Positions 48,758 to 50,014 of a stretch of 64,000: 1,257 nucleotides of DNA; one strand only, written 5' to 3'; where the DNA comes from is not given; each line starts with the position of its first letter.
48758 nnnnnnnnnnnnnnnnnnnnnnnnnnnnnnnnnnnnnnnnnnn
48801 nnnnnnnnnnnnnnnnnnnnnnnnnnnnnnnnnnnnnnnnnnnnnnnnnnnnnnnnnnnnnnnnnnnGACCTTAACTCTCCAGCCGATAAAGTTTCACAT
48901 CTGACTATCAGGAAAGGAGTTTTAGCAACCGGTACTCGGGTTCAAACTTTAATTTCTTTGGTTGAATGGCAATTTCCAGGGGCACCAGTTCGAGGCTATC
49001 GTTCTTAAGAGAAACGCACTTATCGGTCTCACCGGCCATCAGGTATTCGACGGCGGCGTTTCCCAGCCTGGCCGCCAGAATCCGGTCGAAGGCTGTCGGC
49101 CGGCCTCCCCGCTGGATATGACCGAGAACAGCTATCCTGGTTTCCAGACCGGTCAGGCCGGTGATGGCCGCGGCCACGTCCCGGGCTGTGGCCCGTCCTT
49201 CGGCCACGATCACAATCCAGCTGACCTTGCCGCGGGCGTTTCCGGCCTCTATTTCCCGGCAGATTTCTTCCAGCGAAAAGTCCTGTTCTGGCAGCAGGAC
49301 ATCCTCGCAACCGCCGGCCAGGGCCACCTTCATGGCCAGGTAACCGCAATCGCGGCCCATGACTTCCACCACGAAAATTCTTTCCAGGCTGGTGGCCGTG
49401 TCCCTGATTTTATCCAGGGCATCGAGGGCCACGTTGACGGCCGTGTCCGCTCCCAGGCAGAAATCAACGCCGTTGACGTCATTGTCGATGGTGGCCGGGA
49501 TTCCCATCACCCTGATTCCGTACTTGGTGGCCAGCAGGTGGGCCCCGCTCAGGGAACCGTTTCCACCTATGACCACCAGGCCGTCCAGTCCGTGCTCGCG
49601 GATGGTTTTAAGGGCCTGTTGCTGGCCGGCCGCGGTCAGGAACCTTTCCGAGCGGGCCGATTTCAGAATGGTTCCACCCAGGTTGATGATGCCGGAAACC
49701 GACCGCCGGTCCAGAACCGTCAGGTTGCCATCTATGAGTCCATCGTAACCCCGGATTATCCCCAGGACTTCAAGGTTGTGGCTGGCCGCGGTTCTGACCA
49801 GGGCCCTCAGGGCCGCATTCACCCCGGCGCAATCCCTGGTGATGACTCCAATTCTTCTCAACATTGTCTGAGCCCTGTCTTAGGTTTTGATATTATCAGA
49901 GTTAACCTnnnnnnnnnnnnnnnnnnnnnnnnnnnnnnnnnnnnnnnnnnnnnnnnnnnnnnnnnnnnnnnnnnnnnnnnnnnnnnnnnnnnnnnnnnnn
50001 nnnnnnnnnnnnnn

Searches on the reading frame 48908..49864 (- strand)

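Call 19: search_protein_families(library=pfam, proteins=[window:48908-49864:-], max_evalue=0.00001)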
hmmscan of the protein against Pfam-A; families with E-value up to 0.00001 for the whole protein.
window:48908-49864:- (318 aa): 1 family
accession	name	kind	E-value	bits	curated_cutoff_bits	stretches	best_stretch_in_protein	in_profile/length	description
PF00365.25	PFK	-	6.6e-99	331.2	30.9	1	5-274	2-276/277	Phosphofructokinase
